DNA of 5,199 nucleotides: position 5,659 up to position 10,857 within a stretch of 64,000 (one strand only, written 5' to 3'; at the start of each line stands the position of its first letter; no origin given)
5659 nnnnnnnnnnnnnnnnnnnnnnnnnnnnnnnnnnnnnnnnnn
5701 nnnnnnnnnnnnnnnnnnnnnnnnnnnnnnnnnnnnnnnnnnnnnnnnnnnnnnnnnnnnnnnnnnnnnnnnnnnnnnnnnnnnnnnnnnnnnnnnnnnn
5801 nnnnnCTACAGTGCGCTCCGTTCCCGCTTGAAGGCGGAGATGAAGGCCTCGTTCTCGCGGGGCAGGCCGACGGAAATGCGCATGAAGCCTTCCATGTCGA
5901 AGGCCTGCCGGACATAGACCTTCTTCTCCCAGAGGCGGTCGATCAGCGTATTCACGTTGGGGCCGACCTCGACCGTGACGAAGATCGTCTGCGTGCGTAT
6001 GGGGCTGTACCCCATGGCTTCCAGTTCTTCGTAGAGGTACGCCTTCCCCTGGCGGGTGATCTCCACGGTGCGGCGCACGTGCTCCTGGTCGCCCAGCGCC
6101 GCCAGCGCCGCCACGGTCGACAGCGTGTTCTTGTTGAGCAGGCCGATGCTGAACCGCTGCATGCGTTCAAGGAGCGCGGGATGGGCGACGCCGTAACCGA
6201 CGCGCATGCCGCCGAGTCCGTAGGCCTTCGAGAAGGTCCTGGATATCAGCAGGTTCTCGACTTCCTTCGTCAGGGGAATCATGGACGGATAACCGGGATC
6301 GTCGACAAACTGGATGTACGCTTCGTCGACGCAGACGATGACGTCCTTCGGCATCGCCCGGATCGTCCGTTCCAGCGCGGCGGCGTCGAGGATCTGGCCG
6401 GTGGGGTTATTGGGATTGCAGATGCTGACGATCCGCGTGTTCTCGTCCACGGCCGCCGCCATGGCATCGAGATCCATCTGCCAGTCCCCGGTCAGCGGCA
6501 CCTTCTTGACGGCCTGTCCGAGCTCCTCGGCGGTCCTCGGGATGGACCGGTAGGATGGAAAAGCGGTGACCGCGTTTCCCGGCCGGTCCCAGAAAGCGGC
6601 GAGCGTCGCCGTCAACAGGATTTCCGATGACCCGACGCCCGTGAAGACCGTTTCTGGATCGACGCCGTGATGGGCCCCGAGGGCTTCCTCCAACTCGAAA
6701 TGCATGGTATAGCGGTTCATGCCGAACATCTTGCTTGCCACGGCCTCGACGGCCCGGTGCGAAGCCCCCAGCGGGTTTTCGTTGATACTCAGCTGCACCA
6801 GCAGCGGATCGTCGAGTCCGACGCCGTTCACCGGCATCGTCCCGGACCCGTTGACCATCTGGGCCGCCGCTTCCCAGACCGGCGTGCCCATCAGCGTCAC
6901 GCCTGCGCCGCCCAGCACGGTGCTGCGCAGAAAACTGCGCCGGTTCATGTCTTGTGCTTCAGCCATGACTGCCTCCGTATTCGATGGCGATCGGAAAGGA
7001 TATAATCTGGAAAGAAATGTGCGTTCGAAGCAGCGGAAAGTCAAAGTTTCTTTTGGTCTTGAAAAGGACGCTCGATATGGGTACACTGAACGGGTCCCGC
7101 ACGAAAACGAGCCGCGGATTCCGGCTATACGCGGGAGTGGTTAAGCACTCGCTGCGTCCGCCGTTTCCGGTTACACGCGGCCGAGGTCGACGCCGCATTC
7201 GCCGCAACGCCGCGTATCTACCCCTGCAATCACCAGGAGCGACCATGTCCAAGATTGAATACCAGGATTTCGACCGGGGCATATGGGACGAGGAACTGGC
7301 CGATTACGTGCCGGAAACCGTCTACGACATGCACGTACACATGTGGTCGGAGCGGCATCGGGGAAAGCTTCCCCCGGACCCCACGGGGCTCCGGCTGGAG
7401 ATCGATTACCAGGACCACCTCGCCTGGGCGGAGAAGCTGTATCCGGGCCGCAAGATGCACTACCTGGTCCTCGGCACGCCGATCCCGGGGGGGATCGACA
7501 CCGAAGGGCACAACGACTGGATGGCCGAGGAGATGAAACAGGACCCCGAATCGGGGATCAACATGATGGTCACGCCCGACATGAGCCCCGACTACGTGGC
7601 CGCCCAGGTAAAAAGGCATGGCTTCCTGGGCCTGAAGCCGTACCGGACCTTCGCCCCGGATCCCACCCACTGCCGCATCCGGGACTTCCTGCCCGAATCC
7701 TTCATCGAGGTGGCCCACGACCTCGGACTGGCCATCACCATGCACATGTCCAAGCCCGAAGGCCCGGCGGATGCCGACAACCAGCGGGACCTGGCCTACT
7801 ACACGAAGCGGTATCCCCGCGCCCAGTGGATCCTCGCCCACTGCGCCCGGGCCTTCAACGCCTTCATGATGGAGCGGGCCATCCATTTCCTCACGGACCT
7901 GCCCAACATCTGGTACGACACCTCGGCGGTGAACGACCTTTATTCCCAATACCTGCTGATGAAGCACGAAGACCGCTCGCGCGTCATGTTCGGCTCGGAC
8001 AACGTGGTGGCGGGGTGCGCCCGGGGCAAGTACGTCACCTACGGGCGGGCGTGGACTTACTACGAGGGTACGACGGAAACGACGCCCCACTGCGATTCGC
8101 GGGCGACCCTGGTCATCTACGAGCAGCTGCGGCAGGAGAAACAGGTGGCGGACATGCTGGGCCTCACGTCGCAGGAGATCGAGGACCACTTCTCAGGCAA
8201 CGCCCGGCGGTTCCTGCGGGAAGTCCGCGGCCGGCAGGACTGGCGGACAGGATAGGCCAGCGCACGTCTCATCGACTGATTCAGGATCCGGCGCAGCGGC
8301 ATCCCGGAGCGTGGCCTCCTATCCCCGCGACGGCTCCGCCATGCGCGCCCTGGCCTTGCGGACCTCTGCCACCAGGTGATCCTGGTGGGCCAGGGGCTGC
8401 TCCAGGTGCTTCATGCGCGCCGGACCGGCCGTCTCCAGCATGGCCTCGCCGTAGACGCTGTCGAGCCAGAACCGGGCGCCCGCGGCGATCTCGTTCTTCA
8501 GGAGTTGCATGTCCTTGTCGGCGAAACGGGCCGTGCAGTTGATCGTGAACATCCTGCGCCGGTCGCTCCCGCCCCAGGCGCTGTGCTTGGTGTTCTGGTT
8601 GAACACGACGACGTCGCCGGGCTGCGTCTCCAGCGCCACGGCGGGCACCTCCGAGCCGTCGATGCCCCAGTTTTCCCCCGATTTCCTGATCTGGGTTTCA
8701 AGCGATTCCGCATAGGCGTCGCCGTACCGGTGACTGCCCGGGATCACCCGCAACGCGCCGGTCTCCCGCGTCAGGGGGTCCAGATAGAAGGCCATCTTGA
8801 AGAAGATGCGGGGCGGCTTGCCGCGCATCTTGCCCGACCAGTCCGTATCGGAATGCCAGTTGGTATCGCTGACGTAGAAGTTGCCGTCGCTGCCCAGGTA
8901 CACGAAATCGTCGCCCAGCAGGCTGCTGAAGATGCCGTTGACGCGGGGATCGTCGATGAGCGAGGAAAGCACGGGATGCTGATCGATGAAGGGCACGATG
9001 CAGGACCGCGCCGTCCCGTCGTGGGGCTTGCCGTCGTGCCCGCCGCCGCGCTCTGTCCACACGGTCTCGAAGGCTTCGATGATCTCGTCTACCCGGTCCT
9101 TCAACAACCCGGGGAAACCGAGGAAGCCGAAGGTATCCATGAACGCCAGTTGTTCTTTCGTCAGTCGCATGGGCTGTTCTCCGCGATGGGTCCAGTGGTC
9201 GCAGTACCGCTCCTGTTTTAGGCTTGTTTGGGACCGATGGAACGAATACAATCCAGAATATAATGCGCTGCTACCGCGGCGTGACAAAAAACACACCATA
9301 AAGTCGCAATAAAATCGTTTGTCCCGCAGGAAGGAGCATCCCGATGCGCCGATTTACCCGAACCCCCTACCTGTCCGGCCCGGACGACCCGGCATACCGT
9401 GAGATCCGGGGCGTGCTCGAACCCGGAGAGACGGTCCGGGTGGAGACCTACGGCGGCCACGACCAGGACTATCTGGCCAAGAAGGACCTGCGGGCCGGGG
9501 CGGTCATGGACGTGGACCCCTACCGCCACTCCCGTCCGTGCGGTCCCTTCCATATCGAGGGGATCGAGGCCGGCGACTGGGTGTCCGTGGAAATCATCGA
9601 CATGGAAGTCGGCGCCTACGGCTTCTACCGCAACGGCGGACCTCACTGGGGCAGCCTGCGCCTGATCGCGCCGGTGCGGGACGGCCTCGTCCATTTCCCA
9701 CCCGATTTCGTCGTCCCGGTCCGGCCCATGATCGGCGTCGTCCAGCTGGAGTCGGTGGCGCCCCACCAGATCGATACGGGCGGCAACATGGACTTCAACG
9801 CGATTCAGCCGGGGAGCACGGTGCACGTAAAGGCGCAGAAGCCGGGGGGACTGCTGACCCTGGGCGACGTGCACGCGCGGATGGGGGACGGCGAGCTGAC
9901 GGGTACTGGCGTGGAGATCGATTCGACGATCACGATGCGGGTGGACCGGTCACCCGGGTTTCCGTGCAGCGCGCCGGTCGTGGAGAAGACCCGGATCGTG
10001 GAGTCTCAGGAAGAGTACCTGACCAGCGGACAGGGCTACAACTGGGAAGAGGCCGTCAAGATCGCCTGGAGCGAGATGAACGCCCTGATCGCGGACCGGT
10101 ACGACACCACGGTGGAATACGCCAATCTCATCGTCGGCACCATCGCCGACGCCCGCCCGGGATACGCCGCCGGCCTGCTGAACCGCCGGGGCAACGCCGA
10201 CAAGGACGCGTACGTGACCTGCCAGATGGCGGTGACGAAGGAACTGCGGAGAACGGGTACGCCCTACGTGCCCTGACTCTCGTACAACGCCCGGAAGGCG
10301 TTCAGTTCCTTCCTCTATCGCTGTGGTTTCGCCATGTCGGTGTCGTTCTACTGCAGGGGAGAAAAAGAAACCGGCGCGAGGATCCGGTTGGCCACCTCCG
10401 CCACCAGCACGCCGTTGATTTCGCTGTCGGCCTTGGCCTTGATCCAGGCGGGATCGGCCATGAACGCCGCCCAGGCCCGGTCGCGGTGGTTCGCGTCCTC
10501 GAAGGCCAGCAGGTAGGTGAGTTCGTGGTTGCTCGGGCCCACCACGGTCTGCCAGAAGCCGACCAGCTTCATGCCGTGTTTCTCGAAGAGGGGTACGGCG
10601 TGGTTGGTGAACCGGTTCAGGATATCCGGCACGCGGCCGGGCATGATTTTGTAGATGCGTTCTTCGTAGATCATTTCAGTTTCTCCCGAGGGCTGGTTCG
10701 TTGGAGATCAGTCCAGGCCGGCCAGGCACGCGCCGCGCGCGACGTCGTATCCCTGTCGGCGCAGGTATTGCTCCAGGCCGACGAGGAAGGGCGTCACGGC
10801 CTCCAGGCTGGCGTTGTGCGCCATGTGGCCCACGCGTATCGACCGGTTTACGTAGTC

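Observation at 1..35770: Extreme local expansion of PhyH-family Fe(II)/2OG dioxygenases (at least 10 paralogs in about 36 kb) with cupins, amidohydrolases and formamidases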

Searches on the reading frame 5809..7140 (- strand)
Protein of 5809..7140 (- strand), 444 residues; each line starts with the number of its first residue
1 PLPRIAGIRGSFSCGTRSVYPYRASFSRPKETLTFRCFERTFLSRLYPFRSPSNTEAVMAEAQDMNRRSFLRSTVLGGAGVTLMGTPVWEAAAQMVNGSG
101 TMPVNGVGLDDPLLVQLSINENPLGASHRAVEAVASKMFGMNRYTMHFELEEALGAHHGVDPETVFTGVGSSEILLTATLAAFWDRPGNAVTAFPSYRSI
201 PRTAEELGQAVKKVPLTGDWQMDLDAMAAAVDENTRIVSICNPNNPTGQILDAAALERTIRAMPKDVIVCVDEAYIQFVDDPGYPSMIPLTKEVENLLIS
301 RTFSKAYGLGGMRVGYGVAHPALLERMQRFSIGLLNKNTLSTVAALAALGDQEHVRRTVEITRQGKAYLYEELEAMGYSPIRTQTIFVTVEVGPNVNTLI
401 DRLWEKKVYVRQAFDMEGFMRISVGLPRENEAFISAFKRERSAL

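Call 5: search_protein_families(library=pfam, proteins=[window:5809-7140:-], max_evalue=0.01)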
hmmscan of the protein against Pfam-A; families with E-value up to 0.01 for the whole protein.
window:5809-7140:- (444 aa): 4 families
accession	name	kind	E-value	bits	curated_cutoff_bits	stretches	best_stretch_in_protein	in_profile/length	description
PF00155.27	Aminotran_1_2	-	2.1e-51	175.6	19.7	1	115-430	4-354/361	Aminotransferase class I and II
PF00266.25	Aminotran_5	-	5.6e-09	35.9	21.5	1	188-274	89-177/371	Aminotransferase class-V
PF01053.26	Cys_Met_Meta_PP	-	0.00036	19.6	27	1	180-275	84-176/381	Cys/Met metabolism PLP-dependent enzyme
PF06838.17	Met_gamma_lyase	-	0.00071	18.7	24.2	1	206-281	127-206/405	Methionine gamma-lyase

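Call 40: search_protein_families(library=ncbifam, proteins=[window:5809-7086:-], max_evalue=0.0001)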
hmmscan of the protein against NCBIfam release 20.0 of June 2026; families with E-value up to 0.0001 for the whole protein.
window:5809-7086:- (426 aa): 66 families (the best 25 are shown)
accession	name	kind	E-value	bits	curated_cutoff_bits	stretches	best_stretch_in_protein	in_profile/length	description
TIGR01141.1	hisC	equivalog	1e-74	251.6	276.55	1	96-421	22-348/349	histidinol-phosphate transaminase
NF002878.0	PRK03321.1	subfamily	1.4e-68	231.2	374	1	90-422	18-348/352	histidinol-phosphate transaminase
NF006580.0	PRK09105.1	subfamily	2.3e-68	230.8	444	1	46-421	4-369/375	pyridoxal phosphate-dependent aminotransferase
NF003496.0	PRK05166.1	equivalog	1.2e-60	205.2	540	1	97-422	39-369/373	histidinol-phosphate transaminase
NF051461.1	pyoverd_PtaA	equivalog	3.7e-58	197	500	1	47-420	4-357/359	pyoverdine biosynthesis transaminase PtaA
NF002877.0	PRK03317.1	equivalog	2.8e-51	174.5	409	1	97-421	34-365/374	histidinol-phosphate transaminase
TIGR01140.1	L_thr_O3P_dcar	equivalog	1.7e-48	165.4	290.55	1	89-419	12-330/331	threonine-phosphate decarboxylase CobD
NF006014.0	PRK08153.1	equivalog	1.4e-47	162.4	510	1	95-419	34-360/370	pyridoxal phosphate-dependent aminotransferase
NF002726.0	PRK02610.1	equivalog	5.4e-38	130.9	391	1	138-419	85-365/374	histidinol-phosphate transaminase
NF041364.1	GntC_guanitoxin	equivalog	4.6e-34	117.9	415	1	140-420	56-351/356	guanitoxin biosynthesis PLP-dependent (S)-gamma-hydroxy-L-arginine cyclodehydratase GntC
NF006225.0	PRK08354.1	equivalog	6.8e-33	114.4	288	1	90-422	10-315/318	putative aminotransferase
NF005915.1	PRK07908.1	equivalog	2.3e-28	99.5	360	1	96-419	14-331/332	Rv2231c family histidinol phosphate aminotransferase CobC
NF053748.1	bifunc_CobBC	exception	4.7e-28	98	950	1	96-408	482-785/797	bifunctional hydrogenobyrinic acid a,c-diamide synthase/histidinol phosphate aminotransferase CobBC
NF004870.0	PRK06225.1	equivalog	9.5e-26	90.4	351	1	130-419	69-370/380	pyridoxal phosphate-dependent aminotransferase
NF005305.0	PRK06836.1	equivalog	6.1e-23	81.7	376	1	142-410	96-377/396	pyridoxal phosphate-dependent aminotransferase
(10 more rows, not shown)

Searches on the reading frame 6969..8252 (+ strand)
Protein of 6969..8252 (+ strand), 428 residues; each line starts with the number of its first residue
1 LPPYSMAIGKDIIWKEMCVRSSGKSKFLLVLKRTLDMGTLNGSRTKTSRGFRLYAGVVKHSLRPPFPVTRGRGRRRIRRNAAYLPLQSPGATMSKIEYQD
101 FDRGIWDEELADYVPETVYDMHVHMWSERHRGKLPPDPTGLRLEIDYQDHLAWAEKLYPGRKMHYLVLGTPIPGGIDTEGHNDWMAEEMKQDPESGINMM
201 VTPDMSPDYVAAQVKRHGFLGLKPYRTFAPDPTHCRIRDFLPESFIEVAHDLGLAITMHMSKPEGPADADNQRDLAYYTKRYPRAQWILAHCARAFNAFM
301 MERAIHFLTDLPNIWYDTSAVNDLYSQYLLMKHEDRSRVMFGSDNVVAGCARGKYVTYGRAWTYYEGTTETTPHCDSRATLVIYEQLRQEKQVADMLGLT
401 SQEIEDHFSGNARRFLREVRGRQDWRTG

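Call 5: search_protein_families(library=pfam, proteins=[window:6969-8252:+], max_evalue=0.01)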
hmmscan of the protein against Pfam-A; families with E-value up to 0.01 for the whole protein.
window:6969-8252:+ (428 aa): 1 family
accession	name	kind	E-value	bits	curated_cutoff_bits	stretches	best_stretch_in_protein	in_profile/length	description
PF04909.20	Amidohydro_2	-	1.5e-18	68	26.4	1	120-417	2-288/289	Amidohydrolase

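Call 40: search_protein_families(library=ncbifam, proteins=[window:6984-8252:+], max_evalue=0.0001)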
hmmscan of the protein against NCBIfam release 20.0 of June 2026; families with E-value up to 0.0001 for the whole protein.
window:6984-8252:+ (423 aa): 0 families

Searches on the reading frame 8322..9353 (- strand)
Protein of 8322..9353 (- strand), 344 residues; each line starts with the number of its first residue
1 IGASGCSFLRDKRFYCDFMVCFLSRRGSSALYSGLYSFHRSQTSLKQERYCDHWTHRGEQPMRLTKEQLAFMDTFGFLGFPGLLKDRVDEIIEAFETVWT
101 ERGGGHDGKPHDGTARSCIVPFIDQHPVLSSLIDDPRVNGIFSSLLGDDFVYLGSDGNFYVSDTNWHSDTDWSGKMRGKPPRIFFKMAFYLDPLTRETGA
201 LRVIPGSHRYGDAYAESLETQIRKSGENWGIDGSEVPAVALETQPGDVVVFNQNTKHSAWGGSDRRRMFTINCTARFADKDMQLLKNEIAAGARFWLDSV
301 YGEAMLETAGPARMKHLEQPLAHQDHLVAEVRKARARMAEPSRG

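Call 5: search_protein_families(library=pfam, proteins=[window:8322-9353:-], max_evalue=0.01)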
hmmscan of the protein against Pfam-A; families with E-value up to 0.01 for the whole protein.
window:8322-9353:- (344 aa): 1 family
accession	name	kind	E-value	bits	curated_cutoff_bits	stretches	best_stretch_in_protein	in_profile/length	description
PF05721.19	PhyH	-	1.3e-13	52.2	22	1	74-261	3-204/213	Phytanoyl-CoA dioxygenase (PhyH)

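Call 14: search_protein_families(library=ncbifam, proteins=[window:8322-9299:-], max_evalue=0.01)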
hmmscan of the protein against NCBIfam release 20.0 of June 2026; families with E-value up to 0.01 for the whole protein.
window:8322-9299:- (326 aa): 1 family
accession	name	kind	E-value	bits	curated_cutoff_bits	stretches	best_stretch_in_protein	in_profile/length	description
TIGR01762.1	chlorin-enz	subfamily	0.005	16.2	226.3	0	207-263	197-250/288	chlorinating enzyme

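Call 51: search_solved_structures(query=window:8322-9170:-, max_evalue=0.1)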
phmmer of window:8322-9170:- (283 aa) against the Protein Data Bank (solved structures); distinct sequences matched with E-value up to 0.1: 16.
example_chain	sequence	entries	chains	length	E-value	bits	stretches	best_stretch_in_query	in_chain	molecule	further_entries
4mhr_A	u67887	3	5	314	1.1e-05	28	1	58-200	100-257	Ectoine hydroxylase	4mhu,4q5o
5epa_A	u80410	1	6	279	0.0015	21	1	3-206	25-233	SnoK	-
3emr_A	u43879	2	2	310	0.0033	19.9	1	3-151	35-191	EctD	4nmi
7e01_A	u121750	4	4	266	0.009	18.4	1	67-152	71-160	Phytanoyl-CoA dioxygenase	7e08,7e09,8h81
7dzz_A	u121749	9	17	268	0.0091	18.4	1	67-152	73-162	Phytanoyl-CoA dioxygenase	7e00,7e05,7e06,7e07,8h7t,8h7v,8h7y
7dt0_A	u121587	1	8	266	0.019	17.3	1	67-152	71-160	Phytanoyl-CoA dioxygenase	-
5ybp_A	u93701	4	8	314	0.026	16.9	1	111-214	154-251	PrhA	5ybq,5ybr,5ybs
4xbz_A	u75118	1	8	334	0.026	16.9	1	104-205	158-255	EvdO1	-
5ybt_A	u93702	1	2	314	0.034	16.5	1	111-212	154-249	PrhA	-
5ybm_A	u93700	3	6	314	0.058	15.8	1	111-210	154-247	PrhA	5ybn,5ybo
4xab_A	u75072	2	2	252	0.073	15.4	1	99-201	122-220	EvdO2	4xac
9m2m_A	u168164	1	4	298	0.077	15.4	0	120-200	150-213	Iron/alpha-ketoglutarate-dependent dioxygenase okaE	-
9j85_A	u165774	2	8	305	0.082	15.3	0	120-200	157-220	Alpha-ketoglutarate-dependent dioxygenase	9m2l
9uah_B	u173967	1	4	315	0.088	15.2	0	120-200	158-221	Iron/alpha-ketoglutarate-dependent dioxygenase okaE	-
9uab_A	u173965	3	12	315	0.089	15.2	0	120-200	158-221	Iron/alpha-ketoglutarate-dependent dioxygenase okaE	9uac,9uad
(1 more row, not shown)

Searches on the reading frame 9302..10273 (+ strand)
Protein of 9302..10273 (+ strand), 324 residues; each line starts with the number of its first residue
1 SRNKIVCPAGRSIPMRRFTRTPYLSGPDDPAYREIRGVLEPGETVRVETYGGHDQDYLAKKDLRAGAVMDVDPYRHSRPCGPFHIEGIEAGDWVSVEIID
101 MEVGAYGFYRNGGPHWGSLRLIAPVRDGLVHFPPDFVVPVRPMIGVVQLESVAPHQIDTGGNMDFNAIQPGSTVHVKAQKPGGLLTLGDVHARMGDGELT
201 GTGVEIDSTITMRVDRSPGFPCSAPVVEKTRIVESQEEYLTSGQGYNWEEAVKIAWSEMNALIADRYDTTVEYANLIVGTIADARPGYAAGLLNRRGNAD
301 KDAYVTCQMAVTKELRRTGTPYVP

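Call 6: search_protein_families(library=pfam, proteins=[window:9302-10273:+], max_evalue=0.01)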
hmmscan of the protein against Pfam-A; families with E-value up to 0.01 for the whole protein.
window:9302-10273:+ (324 aa): 1 family
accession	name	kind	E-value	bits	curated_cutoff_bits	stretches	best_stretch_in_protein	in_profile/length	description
PF03069.20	FmdA_AmdA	-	2.9e-18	66.4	27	2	155-232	207-287/373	Acetamidase/Formamidase family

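Call 40: search_protein_families(library=ncbifam, proteins=[window:9344-10273:+], max_evalue=0.0001)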
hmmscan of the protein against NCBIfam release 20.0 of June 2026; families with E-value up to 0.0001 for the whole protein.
window:9344-10273:+ (310 aa): 1 family
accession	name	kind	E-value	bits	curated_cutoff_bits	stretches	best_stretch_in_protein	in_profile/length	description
NF045496.1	FormamaseFmdA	equivalog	4.7e-12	45.3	500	1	144-202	219-278/407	formamidase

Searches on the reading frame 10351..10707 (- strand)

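Call 6: search_protein_families(library=pfam, proteins=[window:10351-10707:-], max_evalue=0.01)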
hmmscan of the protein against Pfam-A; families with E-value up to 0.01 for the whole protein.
window:10351-10707:- (119 aa): 1 family
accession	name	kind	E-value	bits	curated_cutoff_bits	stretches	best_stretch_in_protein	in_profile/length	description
PF07978.19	NIPSNAP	-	1.3e-25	90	22.3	1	14-117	1-102/102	NIPSNAP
